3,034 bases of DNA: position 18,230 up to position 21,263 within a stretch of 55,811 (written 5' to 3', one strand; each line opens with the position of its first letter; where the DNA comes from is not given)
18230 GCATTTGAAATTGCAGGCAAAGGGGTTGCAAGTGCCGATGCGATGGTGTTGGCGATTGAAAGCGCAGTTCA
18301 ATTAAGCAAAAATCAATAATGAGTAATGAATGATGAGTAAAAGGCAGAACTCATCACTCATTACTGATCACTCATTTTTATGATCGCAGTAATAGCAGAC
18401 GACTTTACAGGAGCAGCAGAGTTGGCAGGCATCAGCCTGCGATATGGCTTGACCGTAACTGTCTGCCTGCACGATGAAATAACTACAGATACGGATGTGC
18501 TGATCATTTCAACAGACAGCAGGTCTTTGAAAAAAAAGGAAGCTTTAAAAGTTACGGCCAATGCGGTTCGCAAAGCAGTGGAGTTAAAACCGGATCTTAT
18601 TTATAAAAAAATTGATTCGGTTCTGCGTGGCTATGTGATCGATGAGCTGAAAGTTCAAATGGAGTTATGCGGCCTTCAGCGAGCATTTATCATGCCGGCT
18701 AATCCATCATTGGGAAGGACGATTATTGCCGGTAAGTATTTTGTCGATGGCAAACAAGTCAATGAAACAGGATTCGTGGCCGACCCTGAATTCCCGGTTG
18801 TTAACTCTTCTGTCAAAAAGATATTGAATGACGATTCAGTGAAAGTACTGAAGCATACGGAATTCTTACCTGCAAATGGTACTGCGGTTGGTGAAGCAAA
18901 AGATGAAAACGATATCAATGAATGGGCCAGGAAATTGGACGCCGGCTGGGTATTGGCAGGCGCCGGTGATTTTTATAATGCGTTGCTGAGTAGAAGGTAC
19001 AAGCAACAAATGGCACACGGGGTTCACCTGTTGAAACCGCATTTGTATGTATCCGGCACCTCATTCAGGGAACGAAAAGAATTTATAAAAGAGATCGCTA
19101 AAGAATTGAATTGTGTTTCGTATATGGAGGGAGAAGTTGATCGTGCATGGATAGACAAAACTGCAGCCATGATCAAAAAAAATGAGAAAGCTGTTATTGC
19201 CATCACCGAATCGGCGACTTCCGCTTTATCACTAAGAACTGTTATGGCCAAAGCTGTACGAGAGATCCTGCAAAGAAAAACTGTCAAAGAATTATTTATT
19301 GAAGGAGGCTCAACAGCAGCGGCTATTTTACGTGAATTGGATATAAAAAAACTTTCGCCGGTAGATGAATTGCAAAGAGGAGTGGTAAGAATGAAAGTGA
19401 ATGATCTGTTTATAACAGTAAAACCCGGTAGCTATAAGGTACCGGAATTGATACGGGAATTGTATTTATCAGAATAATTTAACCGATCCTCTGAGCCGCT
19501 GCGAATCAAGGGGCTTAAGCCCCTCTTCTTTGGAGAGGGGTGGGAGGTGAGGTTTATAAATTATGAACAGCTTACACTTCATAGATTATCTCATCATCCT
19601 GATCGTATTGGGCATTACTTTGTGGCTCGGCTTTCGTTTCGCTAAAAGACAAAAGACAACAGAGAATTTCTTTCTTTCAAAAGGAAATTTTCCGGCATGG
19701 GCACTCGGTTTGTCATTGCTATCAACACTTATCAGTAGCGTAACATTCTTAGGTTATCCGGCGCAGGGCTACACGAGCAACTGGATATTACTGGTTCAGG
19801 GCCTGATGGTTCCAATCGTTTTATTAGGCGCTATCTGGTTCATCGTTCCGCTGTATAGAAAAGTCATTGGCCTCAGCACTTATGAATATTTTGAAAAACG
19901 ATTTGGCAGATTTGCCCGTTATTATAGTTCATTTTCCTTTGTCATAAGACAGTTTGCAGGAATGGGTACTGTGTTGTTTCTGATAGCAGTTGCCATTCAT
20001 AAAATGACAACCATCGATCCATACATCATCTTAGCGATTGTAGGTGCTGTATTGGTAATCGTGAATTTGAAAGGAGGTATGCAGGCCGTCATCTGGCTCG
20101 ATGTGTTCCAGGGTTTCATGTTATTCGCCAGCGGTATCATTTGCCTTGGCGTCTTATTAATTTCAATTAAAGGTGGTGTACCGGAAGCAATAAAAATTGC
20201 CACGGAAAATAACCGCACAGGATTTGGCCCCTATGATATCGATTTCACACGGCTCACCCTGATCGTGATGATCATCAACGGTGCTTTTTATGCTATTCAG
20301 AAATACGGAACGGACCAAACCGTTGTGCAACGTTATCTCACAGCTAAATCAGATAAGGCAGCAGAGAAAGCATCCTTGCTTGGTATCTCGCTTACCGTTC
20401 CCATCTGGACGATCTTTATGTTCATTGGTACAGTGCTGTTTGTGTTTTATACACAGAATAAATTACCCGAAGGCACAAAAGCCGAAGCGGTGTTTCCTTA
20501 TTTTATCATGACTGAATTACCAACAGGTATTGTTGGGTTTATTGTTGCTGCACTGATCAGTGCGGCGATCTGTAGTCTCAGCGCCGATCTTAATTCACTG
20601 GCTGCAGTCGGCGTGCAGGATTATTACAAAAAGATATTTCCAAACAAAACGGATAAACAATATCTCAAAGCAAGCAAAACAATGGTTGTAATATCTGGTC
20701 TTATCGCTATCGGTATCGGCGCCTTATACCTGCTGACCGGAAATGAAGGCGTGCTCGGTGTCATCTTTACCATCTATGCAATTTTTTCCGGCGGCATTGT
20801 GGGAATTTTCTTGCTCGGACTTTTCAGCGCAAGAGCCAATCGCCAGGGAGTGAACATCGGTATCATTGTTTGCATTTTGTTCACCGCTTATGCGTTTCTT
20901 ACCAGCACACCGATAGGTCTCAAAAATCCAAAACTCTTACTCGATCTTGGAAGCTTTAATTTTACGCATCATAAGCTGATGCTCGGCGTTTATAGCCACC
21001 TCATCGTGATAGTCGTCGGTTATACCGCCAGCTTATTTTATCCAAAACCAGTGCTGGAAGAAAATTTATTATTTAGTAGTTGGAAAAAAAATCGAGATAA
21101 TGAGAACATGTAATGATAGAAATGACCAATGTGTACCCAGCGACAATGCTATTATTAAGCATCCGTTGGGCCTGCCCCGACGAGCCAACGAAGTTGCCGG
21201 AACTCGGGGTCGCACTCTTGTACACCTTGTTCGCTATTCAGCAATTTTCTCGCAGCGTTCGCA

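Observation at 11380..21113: Candidate, apparently undescribed catabolic route for the RG-II keto-deoxy sugar acid Dha (and/or Kdo): sialidase-fold hydrolase, Na+ symporter, pyruvate aldolase, Fe-ADH, tetronate kinase, PdxA2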

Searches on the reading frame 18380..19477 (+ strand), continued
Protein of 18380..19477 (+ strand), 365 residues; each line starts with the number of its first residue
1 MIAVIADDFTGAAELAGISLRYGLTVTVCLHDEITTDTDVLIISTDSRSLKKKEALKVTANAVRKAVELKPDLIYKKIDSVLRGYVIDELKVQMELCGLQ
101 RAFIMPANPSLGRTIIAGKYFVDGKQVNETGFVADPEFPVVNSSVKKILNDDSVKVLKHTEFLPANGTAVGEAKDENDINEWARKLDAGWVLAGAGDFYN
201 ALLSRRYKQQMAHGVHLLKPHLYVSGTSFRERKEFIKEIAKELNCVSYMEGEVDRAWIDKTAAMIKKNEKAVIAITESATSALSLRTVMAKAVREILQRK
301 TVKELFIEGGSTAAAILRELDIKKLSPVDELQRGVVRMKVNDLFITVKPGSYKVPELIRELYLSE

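Call 83: find_encoding_contigs(protein=P0360, flank=10000, max_places=1)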
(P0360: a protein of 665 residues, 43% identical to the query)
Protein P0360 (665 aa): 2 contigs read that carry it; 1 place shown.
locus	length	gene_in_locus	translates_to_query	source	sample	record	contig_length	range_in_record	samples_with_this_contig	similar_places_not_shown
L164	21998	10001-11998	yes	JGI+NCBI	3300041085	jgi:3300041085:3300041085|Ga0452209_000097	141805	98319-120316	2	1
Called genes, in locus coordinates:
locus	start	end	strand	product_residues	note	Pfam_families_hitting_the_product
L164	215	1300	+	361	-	PF12158:DUF3592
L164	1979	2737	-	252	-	-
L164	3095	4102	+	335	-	PF00005:ABC_tran, PF13401:AAA_22 (faint), PF08352:oligo_HPY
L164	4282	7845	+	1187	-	PF17829:GH115_C, PF03160:Calx-beta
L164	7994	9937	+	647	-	PF24067:Beta-prop_BT_1020, PF22585:Sialidase-like_CBM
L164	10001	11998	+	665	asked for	PF24067:Beta-prop_BT_1020, PF13088:BNR_2 (faint), PF22585:Sialidase-like_CBM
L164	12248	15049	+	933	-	PF07691:PA14, PF24067:Beta-prop_BT_1020, PF13088:BNR_2 (faint), PF22585:Sialidase-like_CBM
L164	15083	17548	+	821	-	PF07691:PA14, PF24067:Beta-prop_BT_1020, PF22585:Sialidase-like_CBM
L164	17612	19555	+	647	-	PF24067:Beta-prop_BT_1020, PF13088:BNR_2 (weak), PF22585:Sialidase-like_CBM, PF14099:Polysacc_lyase (weak)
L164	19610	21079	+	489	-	PF00149:Metallophos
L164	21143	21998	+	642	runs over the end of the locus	PF24067:Beta-prop_BT_1020, PF13088:BNR_2 (weak), PF22585:Sialidase-like_CBM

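Call 84: find_encoding_contigs(protein=P0261, flank=10000, max_places=1)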
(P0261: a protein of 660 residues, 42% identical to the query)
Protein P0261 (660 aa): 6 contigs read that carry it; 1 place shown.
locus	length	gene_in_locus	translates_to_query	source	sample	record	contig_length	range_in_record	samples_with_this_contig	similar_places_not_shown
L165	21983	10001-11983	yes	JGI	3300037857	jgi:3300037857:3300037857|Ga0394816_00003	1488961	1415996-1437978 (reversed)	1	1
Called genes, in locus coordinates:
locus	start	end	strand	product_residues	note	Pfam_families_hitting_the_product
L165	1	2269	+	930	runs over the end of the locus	PF13620:CarboxypepD_reg, PF13715:CarbopepD_reg_2, PF07715:Plug, PF00593:TonB_dep_Rec_b-barrel, PF14905:OMP_b-brl_3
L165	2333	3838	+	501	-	PF00884:Sulfatase, PF01663:Phosphodiest, PF16347:SGSH_C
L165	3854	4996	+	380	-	PF00465:Fe-ADH, PF13685:Fe-ADH_2 (weak), PF25137:ADH_Fe_C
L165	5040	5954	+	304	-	PF00701:DHDPS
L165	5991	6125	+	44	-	-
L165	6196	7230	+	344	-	PF04166:PdxA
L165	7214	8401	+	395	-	PF07005:SBD_N, PF17042:NBD_C (weak)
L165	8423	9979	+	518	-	PF00474:SSF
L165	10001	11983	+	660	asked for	PF24067:Beta-prop_BT_1020, PF13088:BNR_2 (weak), PF22585:Sialidase-like_CBM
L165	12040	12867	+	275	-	PF00149:Metallophos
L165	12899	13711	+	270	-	PF10370:Rv2993c-like_N (faint), PF01557:FAA_hydrolase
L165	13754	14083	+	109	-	-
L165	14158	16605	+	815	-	PF13385:Laminin_G_3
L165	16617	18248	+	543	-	PF02415:Chlam_PMP (faint), PF13229:Beta_helix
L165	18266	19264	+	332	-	-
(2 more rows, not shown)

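Call 85: find_encoding_contigs(protein=P0348, flank=10000, max_places=1)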
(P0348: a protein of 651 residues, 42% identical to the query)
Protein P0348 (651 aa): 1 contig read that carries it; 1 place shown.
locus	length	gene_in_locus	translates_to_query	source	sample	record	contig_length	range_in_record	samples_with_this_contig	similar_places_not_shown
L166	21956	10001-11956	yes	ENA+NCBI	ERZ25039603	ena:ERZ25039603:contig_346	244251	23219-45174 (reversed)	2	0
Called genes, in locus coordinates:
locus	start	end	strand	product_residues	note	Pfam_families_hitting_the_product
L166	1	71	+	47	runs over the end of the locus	-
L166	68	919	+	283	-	-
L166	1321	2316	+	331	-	PF00356:LacI, PF00532:Peripla_BP_1, PF13407:Peripla_BP_4, PF13377:Peripla_BP_3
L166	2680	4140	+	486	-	PF00884:Sulfatase, PF01663:Phosphodiest, PF16347:SGSH_C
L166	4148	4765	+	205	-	PF00465:Fe-ADH, PF13685:Fe-ADH_2 (weak)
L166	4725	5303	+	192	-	PF25137:ADH_Fe_C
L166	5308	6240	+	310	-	PF00701:DHDPS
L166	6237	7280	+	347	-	PF04166:PdxA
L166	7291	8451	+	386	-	PF07005:SBD_N, PF17042:NBD_C (weak)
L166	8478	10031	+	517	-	PF00474:SSF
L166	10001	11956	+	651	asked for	PF24067:Beta-prop_BT_1020, PF22585:Sialidase-like_CBM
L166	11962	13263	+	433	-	PF00884:Sulfatase, PF16347:SGSH_C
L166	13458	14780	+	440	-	PF02447:GntP_permease, PF03600:CitMHS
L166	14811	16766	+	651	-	PF24067:Beta-prop_BT_1020, PF13088:BNR_2 (weak), PF22585:Sialidase-like_CBM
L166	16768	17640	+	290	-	PF12973:Cupin_7 (faint), PF05899:Cupin_3 (faint), PF07883:Cupin_2, PF00190:Cupin_1 (faint), PF02311:AraC_binding, PF21621:MPI_cupin_dom (faint), PF07883:Cupin_2, PF02311:AraC_binding (weak)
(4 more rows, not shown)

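Call 86: find_encoding_contigs(protein=P0251, flank=10000, max_places=1)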
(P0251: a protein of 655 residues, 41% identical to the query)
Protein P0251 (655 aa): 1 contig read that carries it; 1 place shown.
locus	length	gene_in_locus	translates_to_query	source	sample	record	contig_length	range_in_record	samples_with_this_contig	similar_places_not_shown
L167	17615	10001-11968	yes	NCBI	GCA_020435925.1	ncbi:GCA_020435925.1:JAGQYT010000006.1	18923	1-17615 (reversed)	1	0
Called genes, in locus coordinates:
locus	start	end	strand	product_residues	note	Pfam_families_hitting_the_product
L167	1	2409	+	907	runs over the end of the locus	PF13620:CarboxypepD_reg, PF13715:CarbopepD_reg_2, PF07715:Plug, PF00593:TonB_dep_Rec_b-barrel, PF14905:OMP_b-brl_3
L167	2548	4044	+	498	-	PF00884:Sulfatase, PF01663:Phosphodiest, PF16347:SGSH_C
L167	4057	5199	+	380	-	PF00465:Fe-ADH, PF13685:Fe-ADH_2 (weak), PF25137:ADH_Fe_C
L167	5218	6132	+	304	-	PF00701:DHDPS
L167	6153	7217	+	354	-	PF04166:PdxA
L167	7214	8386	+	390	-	PF07005:SBD_N, PF17042:NBD_C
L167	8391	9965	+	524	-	PF00474:SSF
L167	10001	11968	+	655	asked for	PF24067:Beta-prop_BT_1020, PF13088:BNR_2 (faint), PF22585:Sialidase-like_CBM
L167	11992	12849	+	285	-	PF10370:Rv2993c-like_N (weak), PF01557:FAA_hydrolase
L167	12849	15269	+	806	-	PF13385:Laminin_G_3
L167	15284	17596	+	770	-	PF13385:Laminin_G_3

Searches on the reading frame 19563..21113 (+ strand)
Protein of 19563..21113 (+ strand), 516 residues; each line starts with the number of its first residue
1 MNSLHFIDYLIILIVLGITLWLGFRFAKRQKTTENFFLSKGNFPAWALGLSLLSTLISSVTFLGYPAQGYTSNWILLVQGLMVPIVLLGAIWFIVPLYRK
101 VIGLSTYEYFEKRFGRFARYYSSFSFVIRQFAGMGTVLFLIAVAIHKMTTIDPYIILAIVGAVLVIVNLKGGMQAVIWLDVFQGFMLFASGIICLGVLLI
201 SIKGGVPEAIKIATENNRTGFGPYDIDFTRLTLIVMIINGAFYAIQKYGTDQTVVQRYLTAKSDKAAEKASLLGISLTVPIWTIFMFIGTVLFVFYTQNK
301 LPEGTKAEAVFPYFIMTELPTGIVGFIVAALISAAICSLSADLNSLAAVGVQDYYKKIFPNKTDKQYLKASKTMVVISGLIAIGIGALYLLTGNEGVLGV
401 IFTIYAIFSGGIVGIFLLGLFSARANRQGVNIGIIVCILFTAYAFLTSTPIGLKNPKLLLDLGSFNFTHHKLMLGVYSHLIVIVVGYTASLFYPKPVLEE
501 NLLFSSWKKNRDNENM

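Call 4: search_protein_families(library=pfam, proteins=[window:19563-21113:+])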
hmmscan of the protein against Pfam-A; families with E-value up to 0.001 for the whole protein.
window:19563-21113:+ (516 aa): 1 family
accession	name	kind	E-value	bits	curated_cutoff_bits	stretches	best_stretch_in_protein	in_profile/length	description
PF00474.23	SSF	-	7.3e-37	127.6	22.8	1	36-436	1-405/406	Sodium:solute symporter family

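Call 5: search_protein_families(library=ncbifam, proteins=[window:19563-21113:+])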
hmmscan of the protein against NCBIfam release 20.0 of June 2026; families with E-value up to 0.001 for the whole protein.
window:19563-21113:+ (516 aa): 7 families
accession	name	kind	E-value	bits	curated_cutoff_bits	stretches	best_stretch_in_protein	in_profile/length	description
TIGR00813.1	sss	superfamily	6.4e-61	206.6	184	1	36-436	1-410/411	sodium/solute symporter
NF007790.0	PRK10484.1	equivalog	1.3e-35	123.2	401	1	2-488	2-482/527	solute:sodium symporter family transporter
TIGR02121.1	Na_Pro_sym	equivalog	2e-20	73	515.5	1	6-438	7-431/488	sodium/proline symporter PutP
TIGR02119.1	panF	equivalog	3.6e-15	56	328.05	1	11-447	10-438/471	sodium/pantothenate symporter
TIGR03648.1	Na_symport_lg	subfamily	4e-11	42.1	320.75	1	316-496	355-533/547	VC_2705 family sodium/solute symporter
NF058657.1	MncbAcdTpMctC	equivalog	1.6e-10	40.1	670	1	9-443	9-451/527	monocarboxylic acid transporter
TIGR02711.1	symport_actP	equivalog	0.00013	20.8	1099.25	0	10-438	36-469/549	cation/acetate symporter ActP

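Call 67: search_solved_structures(query=window:19563-21113:+, max_evalue=0.001)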
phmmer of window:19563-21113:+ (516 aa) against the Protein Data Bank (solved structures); distinct sequences matched with E-value up to 0.001: 13.
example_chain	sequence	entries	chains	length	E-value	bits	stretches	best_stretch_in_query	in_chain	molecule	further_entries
5nv9_A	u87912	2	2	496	4.4e-72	246.7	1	4-441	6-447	Putative sodium:solute symporter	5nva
26va_A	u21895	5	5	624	1.6e-42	149.2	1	2-443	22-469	Sodium-dependent multivitamin transporter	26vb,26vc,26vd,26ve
9zfl_A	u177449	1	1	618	1.7e-41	145.8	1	11-443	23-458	Sodium/iodide cotransporter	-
7uuy_A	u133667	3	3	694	3.5e-41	144.8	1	11-443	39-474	Sodium/iodide cotransporter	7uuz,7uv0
7sl9_A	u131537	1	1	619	3.8e-41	144.7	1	8-473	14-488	Sodium-coupled monocarboxylate transporter 1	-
2xq2_A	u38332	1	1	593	1.3e-32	116.5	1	4-451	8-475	SODIUM/GLUCOSE COTRANSPORTER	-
3dh4_A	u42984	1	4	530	1.2e-25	93.5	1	42-450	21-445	Sodium/glucose cotransporter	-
2xq2_B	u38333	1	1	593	3.9e-25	91.8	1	43-450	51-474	SODIUM/GLUCOSE COTRANSPORTER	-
7wmv_A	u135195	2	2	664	2.1e-20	76.3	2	10-201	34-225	Sodium/glucose cotransporter 1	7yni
7sl8_A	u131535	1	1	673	1.9e-19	73.1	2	243-446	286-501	Sodium/glucose cotransporter 1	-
7sla_A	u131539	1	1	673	1.9e-19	73.1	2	243-446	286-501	Sodium/glucose cotransporter 1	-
7vsi_A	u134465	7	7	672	6.9e-16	61.3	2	235-440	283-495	Sodium/glucose cotransporter 2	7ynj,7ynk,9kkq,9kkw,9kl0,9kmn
8hb0_A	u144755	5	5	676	7.1e-16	61.3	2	235-440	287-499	Sodium/glucose cotransporter 2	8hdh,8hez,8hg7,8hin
